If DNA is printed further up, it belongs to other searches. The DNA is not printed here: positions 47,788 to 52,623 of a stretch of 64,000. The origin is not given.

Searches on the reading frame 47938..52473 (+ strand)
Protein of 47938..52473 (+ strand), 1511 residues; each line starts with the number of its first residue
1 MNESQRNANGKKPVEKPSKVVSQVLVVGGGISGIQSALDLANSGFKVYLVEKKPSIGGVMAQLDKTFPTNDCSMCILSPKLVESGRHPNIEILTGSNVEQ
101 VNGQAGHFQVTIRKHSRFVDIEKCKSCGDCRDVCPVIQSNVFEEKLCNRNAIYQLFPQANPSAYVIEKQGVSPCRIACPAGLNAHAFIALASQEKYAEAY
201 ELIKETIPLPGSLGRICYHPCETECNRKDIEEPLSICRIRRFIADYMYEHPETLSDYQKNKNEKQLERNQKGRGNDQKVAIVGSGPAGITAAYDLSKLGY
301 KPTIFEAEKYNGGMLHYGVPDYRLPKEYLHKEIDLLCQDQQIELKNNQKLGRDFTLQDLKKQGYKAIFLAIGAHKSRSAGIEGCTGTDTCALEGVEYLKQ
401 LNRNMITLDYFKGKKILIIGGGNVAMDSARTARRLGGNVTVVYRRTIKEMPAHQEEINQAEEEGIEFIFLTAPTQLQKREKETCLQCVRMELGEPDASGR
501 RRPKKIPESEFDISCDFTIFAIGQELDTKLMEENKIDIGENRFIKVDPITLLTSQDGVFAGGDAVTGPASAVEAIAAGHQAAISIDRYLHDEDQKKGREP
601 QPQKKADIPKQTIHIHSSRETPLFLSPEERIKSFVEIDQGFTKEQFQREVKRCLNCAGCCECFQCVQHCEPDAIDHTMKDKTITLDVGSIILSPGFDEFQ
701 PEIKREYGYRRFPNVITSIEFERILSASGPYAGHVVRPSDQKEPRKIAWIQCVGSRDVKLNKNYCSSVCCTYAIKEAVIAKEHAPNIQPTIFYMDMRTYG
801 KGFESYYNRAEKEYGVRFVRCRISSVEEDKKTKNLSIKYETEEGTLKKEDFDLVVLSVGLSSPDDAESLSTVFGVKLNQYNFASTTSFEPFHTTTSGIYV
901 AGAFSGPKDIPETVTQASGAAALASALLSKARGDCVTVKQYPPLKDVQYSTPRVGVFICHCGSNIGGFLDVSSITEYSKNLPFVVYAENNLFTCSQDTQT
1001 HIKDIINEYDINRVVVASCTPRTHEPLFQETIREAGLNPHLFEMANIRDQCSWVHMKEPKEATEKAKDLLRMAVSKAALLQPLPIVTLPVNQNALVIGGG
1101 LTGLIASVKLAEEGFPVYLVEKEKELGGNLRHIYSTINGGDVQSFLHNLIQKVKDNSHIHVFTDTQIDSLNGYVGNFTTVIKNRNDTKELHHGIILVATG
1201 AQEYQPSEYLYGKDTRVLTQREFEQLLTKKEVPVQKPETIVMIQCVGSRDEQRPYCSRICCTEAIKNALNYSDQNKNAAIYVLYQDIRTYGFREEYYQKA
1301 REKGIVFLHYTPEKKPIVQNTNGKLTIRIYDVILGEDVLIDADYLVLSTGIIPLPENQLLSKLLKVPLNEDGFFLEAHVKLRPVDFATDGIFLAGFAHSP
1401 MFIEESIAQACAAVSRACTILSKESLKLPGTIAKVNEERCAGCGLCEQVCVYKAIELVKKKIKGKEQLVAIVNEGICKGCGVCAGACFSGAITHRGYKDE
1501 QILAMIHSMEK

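Call 6: search_protein_families(library=pfam, proteins=[window:47938-52473:+])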
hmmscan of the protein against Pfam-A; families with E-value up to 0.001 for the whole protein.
window:47938-52473:+ (1511 aa): 22 families
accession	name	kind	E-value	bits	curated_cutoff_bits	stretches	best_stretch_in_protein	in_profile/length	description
PF07992.20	Pyr_redox_2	-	4.5e-64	217.1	26.1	4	278-578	2-291/291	Pyridine nucleotide-disulphide oxidoreductase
PF13450.12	NAD_binding_8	-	4.5e-24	84.9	21.9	3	1096-1133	1-38/68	NAD(P)-binding Rossmann-like domain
PF12831.13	FAD_oxidored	-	1.7e-23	84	27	2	23-61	1-39/416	FAD dependent oxidoreductase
PF01266.30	DAO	-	3e-23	83.3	27.9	2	24-58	2-37/353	FAD dependent oxidoreductase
PF00070.33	Pyr_redox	-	1.9e-21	76.8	22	2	415-482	1-72/82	Pyridine nucleotide-disulphide oxidoreductase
PF13738.12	Pyr_redox_3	-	5.4e-21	75.6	30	1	393-562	144-305/305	Pyridine nucleotide-disulphide oxidoreductase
PF00890.30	FAD_binding_2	-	2.7e-16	60.2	20.4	2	1094-1130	2-38/414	FAD binding domain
PF14691.11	Fer4_20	-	4.3e-15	56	25.8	1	172-250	30-111/113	Dihydroprymidine dehydrogenase domain II, 4Fe-4S cluster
PF01946.23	Thi4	-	5.2e-13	49.2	26.2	0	20-60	16-57/235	Thi4 family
PF01134.28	GIDA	-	8.3e-13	48.6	22.1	0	23-53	1-31/391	Glucose inhibited division protein A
PF03486.20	HI0933_like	-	2.2e-12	47.4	50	0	1094-1130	3-39/244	HI0933-like protein Rossmann domain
PF01494.25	FAD_binding_3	-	9.4e-12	45.2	22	0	1094-1125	4-35/349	FAD binding domain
PF01262.27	AlaDh_PNT_C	-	5e-11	42.9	23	0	413-446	28-61/214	Alanine dehydrogenase/PNT, C-terminal domain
PF13241.12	NAD_binding_7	-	3.6e-10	40.8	22.1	1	411-460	5-51/104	Putative NAD(P)-binding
PF01593.30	Amino_oxidase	-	1.1e-07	32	19.8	0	1101-1135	1-35/443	Flavin containing amine oxidoreductase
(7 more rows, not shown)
